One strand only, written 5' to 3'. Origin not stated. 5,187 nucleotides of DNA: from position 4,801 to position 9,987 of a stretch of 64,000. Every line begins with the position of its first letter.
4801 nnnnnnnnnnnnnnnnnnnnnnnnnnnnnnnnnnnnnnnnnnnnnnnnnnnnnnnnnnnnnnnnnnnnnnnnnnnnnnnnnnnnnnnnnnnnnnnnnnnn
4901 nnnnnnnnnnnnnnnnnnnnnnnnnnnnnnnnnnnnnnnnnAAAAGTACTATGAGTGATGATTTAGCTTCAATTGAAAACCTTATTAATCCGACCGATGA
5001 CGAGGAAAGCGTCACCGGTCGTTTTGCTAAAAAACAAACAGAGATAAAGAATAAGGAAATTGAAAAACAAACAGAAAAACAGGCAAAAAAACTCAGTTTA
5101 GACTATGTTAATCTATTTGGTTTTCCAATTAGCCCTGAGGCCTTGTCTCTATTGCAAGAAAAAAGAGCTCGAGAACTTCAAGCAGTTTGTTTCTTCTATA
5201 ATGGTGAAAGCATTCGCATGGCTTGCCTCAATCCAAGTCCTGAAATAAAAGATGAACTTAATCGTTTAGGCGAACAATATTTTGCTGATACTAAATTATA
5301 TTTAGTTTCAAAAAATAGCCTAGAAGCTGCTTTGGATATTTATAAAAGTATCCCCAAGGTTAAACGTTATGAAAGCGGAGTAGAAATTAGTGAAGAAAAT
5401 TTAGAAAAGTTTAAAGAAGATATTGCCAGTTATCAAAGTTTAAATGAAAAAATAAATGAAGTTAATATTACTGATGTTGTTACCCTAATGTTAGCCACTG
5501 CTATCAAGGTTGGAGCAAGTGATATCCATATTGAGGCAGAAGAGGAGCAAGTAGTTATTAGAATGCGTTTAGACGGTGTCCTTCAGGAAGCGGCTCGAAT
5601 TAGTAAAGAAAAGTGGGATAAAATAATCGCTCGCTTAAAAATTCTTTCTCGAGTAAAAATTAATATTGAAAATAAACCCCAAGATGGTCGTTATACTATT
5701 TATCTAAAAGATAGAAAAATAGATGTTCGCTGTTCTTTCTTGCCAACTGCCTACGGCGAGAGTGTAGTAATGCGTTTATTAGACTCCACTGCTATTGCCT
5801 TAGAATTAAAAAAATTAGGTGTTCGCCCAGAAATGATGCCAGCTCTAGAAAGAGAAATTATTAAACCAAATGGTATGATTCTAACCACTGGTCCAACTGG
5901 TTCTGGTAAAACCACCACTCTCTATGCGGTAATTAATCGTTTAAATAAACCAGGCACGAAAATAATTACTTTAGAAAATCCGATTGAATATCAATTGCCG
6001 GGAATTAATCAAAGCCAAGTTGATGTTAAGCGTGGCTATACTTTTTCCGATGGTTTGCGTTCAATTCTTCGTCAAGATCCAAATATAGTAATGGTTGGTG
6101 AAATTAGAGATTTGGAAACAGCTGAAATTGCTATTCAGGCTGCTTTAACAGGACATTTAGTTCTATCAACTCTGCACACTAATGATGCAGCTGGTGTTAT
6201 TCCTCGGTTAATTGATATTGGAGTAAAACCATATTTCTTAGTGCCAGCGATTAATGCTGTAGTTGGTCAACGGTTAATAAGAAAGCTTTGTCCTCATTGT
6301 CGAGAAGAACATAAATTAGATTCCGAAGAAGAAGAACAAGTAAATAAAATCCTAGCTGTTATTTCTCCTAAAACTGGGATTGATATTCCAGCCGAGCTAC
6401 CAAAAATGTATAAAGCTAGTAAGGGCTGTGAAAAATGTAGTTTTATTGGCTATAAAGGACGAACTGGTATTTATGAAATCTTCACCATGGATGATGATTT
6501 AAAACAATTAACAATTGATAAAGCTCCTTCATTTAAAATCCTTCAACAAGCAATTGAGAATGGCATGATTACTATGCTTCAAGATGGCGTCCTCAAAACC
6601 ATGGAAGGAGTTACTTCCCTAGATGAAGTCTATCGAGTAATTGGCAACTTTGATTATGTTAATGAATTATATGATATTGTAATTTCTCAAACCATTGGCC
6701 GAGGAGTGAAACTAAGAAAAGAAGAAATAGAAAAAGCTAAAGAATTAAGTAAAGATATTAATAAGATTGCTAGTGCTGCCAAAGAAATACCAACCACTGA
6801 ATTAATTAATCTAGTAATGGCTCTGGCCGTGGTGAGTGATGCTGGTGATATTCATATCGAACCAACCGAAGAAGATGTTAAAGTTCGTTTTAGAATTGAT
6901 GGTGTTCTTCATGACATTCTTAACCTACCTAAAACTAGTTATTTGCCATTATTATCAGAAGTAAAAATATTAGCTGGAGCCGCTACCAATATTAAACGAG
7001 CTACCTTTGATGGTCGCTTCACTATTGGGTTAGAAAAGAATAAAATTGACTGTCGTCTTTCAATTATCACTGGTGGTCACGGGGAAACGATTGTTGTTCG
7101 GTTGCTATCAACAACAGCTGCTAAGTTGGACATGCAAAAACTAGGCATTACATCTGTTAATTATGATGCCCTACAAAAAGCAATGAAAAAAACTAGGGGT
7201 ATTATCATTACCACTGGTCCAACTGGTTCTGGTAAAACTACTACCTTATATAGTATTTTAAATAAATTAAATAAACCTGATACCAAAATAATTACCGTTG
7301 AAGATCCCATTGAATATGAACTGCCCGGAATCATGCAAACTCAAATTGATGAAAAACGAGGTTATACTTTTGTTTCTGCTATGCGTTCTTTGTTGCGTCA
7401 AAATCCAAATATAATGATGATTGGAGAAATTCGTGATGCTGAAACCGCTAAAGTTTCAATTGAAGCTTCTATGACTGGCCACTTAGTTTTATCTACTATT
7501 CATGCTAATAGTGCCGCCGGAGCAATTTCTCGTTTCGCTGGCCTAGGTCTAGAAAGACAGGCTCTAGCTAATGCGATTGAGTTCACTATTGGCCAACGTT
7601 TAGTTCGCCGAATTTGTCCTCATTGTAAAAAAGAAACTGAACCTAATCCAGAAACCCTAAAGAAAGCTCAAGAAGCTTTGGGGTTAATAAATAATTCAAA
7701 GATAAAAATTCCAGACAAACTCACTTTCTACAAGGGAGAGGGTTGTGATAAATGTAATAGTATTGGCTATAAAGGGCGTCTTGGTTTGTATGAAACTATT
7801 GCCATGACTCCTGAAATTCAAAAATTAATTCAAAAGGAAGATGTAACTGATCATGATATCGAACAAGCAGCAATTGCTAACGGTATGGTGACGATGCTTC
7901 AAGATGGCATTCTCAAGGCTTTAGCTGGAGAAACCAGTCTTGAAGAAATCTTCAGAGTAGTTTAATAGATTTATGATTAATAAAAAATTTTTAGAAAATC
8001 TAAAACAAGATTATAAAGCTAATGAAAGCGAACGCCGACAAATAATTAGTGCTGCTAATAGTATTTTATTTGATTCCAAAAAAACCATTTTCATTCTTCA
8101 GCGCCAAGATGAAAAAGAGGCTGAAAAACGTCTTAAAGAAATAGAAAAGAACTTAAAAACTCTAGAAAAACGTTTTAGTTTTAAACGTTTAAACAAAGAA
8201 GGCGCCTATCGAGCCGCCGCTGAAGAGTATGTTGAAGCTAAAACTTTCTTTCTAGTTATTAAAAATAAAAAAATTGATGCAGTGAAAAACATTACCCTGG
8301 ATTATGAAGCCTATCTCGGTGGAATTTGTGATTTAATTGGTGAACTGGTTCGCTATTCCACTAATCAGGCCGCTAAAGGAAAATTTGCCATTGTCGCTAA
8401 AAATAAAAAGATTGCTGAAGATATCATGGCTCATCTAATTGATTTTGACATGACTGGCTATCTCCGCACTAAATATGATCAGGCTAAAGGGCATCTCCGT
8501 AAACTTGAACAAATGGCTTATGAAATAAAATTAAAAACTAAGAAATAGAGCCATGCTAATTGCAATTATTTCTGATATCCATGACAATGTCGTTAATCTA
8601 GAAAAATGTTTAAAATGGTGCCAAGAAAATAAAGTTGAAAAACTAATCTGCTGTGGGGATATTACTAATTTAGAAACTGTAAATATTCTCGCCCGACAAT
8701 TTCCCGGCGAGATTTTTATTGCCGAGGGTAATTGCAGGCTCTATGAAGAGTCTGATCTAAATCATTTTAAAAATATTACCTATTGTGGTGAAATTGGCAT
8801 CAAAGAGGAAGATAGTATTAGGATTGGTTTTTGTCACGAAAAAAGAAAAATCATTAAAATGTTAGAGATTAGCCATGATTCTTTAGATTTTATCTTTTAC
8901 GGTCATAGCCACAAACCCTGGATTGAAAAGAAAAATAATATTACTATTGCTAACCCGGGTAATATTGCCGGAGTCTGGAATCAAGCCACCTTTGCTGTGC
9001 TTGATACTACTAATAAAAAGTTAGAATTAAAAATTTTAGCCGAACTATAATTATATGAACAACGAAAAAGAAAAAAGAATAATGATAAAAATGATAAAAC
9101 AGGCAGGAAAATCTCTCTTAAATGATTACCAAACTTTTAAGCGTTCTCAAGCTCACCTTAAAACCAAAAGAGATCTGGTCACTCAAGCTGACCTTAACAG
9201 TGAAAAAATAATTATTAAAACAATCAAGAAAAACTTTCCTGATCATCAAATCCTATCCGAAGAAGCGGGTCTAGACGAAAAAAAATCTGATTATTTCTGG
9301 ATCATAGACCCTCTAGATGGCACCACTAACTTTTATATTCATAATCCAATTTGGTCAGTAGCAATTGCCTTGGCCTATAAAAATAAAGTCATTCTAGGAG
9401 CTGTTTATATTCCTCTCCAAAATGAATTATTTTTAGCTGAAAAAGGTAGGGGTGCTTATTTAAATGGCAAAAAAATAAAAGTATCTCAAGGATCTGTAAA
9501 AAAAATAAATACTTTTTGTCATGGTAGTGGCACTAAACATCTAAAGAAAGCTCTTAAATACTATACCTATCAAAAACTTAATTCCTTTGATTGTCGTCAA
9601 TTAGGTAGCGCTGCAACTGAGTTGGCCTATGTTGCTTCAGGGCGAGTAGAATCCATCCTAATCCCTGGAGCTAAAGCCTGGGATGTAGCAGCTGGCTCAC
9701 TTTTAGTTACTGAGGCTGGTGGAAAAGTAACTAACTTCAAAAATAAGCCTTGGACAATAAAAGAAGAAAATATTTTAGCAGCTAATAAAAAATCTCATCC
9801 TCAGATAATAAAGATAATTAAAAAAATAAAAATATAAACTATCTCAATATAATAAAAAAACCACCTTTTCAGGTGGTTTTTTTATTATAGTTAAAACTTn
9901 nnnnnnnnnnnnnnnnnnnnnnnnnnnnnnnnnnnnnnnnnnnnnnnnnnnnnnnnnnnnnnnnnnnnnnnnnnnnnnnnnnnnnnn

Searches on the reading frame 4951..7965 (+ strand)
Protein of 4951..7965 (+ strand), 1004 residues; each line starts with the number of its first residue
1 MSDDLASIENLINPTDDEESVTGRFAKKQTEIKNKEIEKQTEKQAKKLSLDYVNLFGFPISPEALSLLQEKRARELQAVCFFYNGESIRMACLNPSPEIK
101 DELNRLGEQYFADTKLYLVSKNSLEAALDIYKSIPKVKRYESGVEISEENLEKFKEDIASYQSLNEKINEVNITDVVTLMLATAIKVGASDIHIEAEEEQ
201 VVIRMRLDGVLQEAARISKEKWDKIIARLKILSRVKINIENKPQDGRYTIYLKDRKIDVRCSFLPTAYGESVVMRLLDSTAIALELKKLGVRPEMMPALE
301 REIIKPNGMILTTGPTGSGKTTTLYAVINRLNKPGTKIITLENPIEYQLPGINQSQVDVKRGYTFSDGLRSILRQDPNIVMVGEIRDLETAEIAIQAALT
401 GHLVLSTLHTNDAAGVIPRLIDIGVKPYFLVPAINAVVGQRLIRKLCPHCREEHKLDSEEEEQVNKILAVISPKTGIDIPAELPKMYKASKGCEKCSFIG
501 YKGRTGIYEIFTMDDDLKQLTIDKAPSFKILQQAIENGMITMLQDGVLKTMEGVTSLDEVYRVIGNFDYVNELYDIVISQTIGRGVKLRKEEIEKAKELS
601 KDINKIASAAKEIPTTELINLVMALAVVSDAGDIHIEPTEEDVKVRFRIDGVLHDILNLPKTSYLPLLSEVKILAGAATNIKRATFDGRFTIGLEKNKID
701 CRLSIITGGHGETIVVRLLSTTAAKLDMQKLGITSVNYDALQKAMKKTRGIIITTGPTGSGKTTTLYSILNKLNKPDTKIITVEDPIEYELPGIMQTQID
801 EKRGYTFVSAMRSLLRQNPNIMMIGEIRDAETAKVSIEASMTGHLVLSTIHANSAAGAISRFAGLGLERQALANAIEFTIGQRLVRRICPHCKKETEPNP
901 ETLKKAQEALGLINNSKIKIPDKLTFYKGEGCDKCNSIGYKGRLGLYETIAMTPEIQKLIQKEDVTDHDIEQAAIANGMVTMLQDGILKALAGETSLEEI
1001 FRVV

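Call 10: search_protein_families(library=pfam, proteins=[window:4951-7965:+], max_evalue=0.0001)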
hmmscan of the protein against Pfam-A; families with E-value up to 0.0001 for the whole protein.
window:4951-7965:+ (1004 aa): 20 families
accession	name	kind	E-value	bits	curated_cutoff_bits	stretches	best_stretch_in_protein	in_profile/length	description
PF00437.27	T2SSE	-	3e-233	773.5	24.9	2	172-562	7-370/370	Type II/IV secretion system protein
PF25199.1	nSTAND_NTPase5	-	5.4e-11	42.9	34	0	725-790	16-83/145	Novel STAND NTPase 5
PF13401.12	AAA_22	-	3e-10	40.9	27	0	747-784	3-40/130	AAA domain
PF20720.3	nSTAND3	-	2.1e-09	37.7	27.2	0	738-788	7-56/155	Novel STAND NTPase 3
PF13173.12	AAA_14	-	6.4e-09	36.3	27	0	749-841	2-85/129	AAA domain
PF12775.13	AAA_7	-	5.4e-08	33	25.8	0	734-783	18-67/181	P-loop containing dynein motor region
PF13604.12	AAA_30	-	1.6e-07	31.7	27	0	739-777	8-46/191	AAA domain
PF04851.21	ResIII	-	6.4e-07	29.9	22.5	0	740-783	14-59/164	Type III restriction enzyme, res subunit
PF13555.12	AAA_29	-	6.8e-07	29.4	27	0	304-329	19-44/61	P-loop containing region of AAA domain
PF02492.25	cobW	-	1e-06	28.9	20.7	0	752-781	3-33/180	CobW/HypB/UreG, nucleotide-binding domain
PF00004.35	AAA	-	1.5e-06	29.2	21.2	0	310-341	1-29/131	ATPase family associated with various cellular activities (AAA)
PF05157.20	MshEN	-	1.7e-06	28.3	23.1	1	49-129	2-81/90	MshEN domain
PF00005.33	ABC_tran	-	2e-06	28.9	25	0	753-796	15-52/137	ABC transporter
PF13191.12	AAA_16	-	6.6e-06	27.2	32.6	0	739-777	14-52/167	AAA ATPase domain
PF03215.21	Rad17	-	2.1e-05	25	23.8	0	734-792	29-85/186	Rad17 P-loop domain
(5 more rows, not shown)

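Call 73: search_protein_families(library=ncbifam, proteins=[window:4951-7965:+], max_evalue=0.1)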
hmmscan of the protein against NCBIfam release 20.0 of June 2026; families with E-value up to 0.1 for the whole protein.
window:4951-7965:+ (1004 aa): 90 families (the best 25 are shown)
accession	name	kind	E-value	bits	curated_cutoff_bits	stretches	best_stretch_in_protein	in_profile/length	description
TIGR02533.1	type_II_gspE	equivalog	1.8e-280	930.6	630.25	2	136-563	72-485/486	type II secretion system ATPase GspE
TIGR02538.1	type_IV_pilB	equivalog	1.9e-269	895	675.65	2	29-563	38-561/564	type IV-A pilus assembly ATPase PilB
NF007755.0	PRK10436.1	equivalog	9.7e-239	792.7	617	2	147-566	59-461/465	type II secretion system protein GspE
NF053534.1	T4PilAsmATPsTfpB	equivalog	9.7e-223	740.8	850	2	149-564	177-582/584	type IV pilus assembly ATPase TfpB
NF041000.1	ATPase_ComGA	equivalog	5.6e-144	478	300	2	180-444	3-266/267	competence type IV pilus ATPase ComGA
TIGR01420.1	pilT_fam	subfamily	4.3e-96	322.1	319.1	2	180-423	5-242/343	PilT/PilU family type 4a pilus ATPase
TIGR02525.1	plasmid_TraJ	equivalog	2.6e-54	184.6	368.3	2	271-422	119-271/372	plasmid transfer ATPase TraJ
TIGR02524.1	dot_icm_DotB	equivalog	8e-44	150.3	463.3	2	302-422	128-258/358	Dot/Icm type IV secretion system ATPase DotB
NF058587.1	archaellum_moto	equivalog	7.4e-38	130.6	550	2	303-422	271-395/527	archaellum flagellar ATPase motor FlaI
TIGR02782.1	TrbB_P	equivalog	9.9e-31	107.1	304.55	2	733-866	121-256/303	P-type conjugative transfer ATPase TrbB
TIGR02788.1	VirB11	equivalog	1.9e-27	96.1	249.95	2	734-873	130-273/308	P-type DNA transfer ATPase VirB11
TIGR03819.1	heli_sec_ATPase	hypoth_equivalog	2.2e-26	92.9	373.15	2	710-876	138-315/340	TadA family conjugal transfer-associated ATPase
NF010469.0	PRK13894.1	subfamily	2.6e-25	89.4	508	2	733-883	134-285/320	conjugal transfer ATPase TrbB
NF053672.1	bindosome_BasE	exception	7.9e-23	81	1000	2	753-865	274-391/512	bindosome assembly system ATPase subunit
NF010407.0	PRK13833.1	subfamily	1.2e-21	77.5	499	2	733-868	129-265/323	conjugal transfer protein TrbB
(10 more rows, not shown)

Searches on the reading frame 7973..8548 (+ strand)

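Call 10: search_protein_families(library=pfam, proteins=[window:7973-8548:+], max_evalue=0.0001)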
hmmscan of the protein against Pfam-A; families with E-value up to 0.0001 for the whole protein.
window:7973-8548:+ (191 aa): 1 family
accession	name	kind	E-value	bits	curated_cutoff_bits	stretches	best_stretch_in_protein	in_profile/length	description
PF01997.21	Translin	-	4.9e-19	69.6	25.9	1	20-188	2-204/205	Translin family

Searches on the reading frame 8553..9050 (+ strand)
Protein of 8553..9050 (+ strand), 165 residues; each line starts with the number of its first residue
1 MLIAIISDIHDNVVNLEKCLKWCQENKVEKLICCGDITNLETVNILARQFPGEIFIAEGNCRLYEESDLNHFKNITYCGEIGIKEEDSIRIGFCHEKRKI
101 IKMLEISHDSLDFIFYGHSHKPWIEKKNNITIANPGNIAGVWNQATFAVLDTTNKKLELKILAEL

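Call 10: search_protein_families(library=pfam, proteins=[window:8553-9050:+], max_evalue=0.0001)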
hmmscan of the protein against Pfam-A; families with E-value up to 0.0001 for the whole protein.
window:8553-9050:+ (165 aa): 2 families
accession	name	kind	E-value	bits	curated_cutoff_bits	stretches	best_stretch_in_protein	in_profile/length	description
PF12850.12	Metallophos_2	-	7.6e-24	84.9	27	1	1-154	1-153/154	Calcineurin-like phosphoesterase superfamily domain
PF00149.33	Metallophos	-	1e-08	36.3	21.5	1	1-97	1-116/191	Calcineurin-like phosphoesterase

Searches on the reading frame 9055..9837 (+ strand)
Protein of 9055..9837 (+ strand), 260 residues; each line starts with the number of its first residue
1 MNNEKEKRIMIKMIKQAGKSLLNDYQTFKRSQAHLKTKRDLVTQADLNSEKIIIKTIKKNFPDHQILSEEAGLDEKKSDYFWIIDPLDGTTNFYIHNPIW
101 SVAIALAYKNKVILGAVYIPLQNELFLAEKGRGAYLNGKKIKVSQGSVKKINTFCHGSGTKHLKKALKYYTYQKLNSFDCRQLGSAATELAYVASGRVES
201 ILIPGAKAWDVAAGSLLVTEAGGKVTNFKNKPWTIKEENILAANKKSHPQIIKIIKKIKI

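Call 10: search_protein_families(library=pfam, proteins=[window:9055-9837:+], max_evalue=0.0001)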
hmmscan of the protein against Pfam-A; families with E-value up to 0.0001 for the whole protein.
window:9055-9837:+ (260 aa): 1 family
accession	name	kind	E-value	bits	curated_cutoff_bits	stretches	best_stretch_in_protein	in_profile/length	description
PF00459.30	Inositol_P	-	3.2e-67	227.3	27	1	8-258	7-269/271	Inositol monophosphatase family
